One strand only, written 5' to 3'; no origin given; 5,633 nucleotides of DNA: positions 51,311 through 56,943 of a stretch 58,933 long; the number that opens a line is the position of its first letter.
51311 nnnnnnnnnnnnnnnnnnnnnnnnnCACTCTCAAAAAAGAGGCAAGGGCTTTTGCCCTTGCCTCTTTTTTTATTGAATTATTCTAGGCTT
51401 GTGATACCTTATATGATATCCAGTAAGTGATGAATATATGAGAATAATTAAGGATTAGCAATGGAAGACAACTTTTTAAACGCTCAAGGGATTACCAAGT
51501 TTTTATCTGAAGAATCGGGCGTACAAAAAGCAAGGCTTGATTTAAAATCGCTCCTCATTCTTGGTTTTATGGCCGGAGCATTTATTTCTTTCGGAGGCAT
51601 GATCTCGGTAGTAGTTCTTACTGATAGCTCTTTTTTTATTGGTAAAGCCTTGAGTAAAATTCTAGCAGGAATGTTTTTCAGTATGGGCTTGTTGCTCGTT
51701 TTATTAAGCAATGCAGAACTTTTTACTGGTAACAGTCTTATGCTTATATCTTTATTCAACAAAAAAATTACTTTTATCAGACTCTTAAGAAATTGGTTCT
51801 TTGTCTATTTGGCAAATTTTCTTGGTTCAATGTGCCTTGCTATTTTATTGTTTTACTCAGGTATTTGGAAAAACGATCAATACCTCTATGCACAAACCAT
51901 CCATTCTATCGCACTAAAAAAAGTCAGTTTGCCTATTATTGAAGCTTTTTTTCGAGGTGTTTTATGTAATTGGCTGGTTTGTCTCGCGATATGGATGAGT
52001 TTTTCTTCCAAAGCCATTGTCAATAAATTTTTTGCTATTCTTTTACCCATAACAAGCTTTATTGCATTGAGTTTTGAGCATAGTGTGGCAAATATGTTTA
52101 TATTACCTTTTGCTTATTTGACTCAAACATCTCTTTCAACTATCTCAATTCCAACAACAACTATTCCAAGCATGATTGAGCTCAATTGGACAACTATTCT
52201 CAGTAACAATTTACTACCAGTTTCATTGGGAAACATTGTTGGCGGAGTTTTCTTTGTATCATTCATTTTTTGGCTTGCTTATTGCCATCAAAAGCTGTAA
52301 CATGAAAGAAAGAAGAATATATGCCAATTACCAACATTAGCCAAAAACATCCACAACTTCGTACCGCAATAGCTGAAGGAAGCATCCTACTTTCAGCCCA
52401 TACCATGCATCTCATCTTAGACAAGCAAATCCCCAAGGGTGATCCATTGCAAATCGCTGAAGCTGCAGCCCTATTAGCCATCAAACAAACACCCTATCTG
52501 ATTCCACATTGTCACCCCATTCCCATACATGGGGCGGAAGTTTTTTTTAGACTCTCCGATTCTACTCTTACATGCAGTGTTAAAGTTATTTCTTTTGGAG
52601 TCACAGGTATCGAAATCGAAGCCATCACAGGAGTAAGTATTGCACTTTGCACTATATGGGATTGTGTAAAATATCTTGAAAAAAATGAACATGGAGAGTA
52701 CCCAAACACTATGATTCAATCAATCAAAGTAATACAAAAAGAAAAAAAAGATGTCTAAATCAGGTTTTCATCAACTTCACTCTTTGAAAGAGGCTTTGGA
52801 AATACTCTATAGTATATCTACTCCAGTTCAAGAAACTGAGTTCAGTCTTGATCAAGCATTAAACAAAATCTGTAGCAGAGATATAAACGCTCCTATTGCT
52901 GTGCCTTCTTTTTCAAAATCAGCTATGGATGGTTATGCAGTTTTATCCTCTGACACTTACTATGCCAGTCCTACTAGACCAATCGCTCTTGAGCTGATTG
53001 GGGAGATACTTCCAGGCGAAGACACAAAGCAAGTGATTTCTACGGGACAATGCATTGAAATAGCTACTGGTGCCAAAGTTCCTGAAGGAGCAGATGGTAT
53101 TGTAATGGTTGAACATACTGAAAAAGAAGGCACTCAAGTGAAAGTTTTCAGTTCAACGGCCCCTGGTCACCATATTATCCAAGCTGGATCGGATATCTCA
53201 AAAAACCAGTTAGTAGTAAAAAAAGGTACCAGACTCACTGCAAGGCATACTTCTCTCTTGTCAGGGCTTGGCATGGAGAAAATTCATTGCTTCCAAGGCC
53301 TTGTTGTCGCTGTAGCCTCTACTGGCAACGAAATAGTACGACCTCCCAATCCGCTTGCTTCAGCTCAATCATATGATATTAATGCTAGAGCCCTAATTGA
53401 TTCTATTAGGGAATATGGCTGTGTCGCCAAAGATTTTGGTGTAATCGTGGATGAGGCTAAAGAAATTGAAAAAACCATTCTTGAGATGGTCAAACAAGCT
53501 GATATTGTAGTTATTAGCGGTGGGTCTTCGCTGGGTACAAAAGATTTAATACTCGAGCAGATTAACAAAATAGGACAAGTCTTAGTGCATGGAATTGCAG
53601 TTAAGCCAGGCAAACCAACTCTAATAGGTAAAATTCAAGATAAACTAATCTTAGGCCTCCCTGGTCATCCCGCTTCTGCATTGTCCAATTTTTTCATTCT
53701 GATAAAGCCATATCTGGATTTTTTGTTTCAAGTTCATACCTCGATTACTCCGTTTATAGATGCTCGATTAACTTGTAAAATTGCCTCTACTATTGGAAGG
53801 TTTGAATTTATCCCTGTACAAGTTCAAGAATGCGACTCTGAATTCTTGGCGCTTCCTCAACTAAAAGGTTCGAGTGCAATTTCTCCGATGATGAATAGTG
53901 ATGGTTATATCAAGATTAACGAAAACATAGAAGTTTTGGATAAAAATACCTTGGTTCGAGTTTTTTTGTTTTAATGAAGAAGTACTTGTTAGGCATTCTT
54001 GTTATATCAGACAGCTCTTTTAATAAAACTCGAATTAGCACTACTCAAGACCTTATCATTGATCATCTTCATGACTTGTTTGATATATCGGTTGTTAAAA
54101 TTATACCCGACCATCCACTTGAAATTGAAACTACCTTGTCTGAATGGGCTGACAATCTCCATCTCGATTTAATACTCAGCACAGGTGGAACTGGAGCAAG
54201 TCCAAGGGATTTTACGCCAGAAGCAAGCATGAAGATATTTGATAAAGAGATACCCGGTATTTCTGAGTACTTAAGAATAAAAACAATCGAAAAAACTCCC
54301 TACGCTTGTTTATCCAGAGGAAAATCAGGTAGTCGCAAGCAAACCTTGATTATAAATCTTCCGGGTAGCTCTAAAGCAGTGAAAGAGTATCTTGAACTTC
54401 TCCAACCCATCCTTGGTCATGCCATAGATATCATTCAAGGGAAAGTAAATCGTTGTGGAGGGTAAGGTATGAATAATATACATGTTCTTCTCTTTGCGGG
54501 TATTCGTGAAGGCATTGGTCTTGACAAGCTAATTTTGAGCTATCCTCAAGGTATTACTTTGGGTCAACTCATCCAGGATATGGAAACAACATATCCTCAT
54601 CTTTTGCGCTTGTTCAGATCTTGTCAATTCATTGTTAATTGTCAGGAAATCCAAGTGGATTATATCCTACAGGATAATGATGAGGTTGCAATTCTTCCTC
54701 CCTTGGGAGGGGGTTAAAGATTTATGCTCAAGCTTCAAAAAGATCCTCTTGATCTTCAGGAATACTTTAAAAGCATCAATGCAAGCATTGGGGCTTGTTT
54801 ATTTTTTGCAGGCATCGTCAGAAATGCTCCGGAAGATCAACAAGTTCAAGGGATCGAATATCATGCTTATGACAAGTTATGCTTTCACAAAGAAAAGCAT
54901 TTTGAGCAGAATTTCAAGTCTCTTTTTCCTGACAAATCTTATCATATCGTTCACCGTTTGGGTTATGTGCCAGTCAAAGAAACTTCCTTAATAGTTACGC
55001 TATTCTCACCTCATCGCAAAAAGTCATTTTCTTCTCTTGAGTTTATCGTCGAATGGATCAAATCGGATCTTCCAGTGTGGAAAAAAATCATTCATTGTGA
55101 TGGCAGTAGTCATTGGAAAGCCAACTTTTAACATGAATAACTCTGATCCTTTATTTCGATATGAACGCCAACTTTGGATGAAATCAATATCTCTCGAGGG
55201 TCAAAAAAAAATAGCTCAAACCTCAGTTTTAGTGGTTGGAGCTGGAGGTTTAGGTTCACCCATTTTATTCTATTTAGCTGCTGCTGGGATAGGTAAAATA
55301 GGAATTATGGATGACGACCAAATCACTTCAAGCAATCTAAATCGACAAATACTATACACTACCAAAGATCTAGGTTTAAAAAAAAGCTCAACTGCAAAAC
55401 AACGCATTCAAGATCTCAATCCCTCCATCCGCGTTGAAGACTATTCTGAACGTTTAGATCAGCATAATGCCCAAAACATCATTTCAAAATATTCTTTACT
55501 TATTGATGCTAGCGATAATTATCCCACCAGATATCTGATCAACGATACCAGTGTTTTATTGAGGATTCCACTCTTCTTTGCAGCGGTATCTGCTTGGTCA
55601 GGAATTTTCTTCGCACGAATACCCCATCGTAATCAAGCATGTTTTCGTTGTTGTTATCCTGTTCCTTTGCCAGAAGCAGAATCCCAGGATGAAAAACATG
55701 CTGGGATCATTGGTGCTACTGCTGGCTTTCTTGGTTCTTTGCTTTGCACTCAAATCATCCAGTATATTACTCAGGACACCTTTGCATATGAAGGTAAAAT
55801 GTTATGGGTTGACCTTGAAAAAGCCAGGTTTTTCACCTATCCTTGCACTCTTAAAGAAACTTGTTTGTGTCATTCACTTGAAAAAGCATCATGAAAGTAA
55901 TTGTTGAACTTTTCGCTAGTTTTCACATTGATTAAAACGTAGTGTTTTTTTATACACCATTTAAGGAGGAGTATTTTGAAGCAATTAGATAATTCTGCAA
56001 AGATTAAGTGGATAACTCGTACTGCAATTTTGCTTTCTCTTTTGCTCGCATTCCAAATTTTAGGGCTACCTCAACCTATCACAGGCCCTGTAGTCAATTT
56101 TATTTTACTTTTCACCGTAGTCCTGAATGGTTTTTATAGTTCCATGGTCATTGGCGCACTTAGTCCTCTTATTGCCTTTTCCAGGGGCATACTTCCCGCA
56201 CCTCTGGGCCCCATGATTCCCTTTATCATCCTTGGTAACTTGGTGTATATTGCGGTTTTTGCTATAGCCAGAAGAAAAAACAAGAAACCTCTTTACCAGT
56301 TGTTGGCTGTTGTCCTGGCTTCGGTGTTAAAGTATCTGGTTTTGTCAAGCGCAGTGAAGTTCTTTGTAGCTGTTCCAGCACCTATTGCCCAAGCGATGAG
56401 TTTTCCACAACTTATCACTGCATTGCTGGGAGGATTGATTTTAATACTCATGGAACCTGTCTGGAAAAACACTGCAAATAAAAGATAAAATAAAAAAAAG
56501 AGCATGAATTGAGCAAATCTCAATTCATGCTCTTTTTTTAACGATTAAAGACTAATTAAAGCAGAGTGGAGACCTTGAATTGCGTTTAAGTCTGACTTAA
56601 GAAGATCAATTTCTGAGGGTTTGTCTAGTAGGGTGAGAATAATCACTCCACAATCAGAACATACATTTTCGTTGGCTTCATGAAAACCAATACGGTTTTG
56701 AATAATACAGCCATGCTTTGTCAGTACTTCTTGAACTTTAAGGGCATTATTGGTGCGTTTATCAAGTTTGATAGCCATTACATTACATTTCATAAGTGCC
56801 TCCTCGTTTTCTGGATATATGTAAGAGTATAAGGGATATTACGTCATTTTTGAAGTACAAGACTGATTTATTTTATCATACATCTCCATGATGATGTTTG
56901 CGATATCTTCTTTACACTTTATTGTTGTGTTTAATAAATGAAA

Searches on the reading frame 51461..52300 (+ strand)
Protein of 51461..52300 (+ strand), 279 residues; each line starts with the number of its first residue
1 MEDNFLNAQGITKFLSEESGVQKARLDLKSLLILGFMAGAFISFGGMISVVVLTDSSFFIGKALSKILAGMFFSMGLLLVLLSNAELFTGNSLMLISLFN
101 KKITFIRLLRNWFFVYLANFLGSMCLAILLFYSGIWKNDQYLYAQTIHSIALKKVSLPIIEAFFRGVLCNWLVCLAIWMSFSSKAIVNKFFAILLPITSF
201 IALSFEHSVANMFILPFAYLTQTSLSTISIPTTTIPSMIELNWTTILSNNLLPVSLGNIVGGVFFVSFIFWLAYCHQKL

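Call 15: search_protein_families(library=pfam, proteins=[window:51461-52300:+], max_evalue=0.001)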
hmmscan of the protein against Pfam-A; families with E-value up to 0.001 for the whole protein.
window:51461-52300:+ (279 aa): 1 family
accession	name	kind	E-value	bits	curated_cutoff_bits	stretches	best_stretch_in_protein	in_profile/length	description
PF01226.23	Form_Nir_trans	-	5.1e-75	252.4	34.6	1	18-272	8-240/240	Formate/nitrite transporter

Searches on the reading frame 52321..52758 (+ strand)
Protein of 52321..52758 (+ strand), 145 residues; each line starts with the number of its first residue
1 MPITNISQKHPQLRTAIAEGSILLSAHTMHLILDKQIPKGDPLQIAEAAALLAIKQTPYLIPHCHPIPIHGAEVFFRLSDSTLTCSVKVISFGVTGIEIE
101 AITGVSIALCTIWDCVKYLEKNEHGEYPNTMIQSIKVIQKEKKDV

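Call 15: search_protein_families(library=pfam, proteins=[window:52321-52758:+], max_evalue=0.001)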
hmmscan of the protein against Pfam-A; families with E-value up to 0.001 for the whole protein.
window:52321-52758:+ (145 aa): 1 family
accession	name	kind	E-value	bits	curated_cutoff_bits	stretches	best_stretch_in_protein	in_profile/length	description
PF01967.27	MoaC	-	1.3e-37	129.3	27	1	4-142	2-135/136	MoaC family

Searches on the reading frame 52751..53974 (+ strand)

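Call 15: search_protein_families(library=pfam, proteins=[window:52751-53974:+], max_evalue=0.001)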
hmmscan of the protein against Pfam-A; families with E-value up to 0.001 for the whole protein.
window:52751-53974:+ (407 aa): 3 families
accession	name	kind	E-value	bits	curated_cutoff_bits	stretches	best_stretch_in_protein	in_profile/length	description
PF03453.22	MoeA_N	-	8.6e-43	146.2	30.8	1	11-174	2-160/160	MoeA N-terminal region (domain I and II)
PF00994.29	MoCF_biosynth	-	6.5e-25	87.9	26.6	1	187-322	1-142/144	Probable molybdopterin binding domain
PF03454.20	MoeA_C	-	4.9e-14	52.7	22.1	1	338-407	2-72/72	MoeA C-terminal region (domain IV)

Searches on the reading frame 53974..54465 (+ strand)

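Call 15: search_protein_families(library=pfam, proteins=[window:53974-54465:+], max_evalue=0.001)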
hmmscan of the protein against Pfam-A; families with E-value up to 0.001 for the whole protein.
window:53974-54465:+ (163 aa): 1 family
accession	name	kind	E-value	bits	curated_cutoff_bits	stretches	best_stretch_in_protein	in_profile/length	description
PF00994.29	MoCF_biosynth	-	6.7e-24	84.7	26.6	1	7-148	1-143/144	Probable molybdopterin binding domain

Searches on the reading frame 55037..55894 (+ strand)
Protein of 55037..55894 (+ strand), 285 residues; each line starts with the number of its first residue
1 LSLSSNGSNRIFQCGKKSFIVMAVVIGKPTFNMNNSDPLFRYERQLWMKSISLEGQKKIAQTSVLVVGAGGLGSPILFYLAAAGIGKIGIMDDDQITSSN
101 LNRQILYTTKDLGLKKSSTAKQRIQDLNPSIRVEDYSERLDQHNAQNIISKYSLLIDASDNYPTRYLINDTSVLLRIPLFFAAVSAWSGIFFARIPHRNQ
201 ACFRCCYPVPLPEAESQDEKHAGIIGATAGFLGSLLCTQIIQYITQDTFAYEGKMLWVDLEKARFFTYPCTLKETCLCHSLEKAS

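Call 15: search_protein_families(library=pfam, proteins=[window:55037-55894:+], max_evalue=0.001)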
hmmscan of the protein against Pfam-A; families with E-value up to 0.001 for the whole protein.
window:55037-55894:+ (285 aa): 1 family
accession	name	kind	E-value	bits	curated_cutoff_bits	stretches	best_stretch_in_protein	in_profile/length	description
PF00899.27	ThiF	-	1.3e-66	224.6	28.1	1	42-271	1-230/238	ThiF family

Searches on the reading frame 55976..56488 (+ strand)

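Call 15: search_protein_families(library=pfam, proteins=[window:55976-56488:+], max_evalue=0.001)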
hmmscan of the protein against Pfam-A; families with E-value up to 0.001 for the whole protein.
window:55976-56488:+ (170 aa): 1 family
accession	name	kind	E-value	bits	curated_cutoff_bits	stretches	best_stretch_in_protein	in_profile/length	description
PF12822.12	ECF_trnsprt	-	6.7e-05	23.4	30.7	1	13-157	3-162/169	ECF transporter, substrate-specific component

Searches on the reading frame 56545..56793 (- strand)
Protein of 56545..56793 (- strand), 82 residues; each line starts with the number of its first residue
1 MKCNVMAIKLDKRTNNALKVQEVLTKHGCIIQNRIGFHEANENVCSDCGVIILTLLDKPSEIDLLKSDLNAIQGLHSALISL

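Call 15: search_protein_families(library=pfam, proteins=[window:56545-56793:-], max_evalue=0.001)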
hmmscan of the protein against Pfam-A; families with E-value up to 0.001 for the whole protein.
window:56545-56793:- (82 aa): 1 family
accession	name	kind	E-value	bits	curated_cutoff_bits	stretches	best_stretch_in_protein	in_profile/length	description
PF21699.3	TM1266-like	-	0.00037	20.8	27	1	3-74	2-69/74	Iron-only hydrogenase system regulator, putative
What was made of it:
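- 56545..56793 (-): Small co-oriented downstream gene (82 aa, CPF_0552 family, weakly TM1266-like), 45 nt after the fusion stop. It is probably co-transcribed. It accompanies the fusion only in close relatives. Pfam TM1266-like is weak (call 15).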

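Call 64: search_protein_families(library=ncbifam, proteins=[window:56545-56793:-], max_evalue=0.00001)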
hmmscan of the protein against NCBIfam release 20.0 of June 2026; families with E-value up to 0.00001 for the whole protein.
window:56545-56793:- (82 aa): 2 families
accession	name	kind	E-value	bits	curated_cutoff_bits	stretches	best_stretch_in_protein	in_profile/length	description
NF052672.1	CPF_0552_fam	subfamily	1.3e-27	95.4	85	1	4-81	2-79/80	CPF_0552 family protein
TIGR03959.1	hyd_TM1266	equivalog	3.6e-06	26.7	60.8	1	4-76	3-70/76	TM1266 family iron-only hydrogenase system putative regulator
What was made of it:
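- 56545..56793 (-): NF052672 scores 95.4 bits against a cutoff of 85 (call 64).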
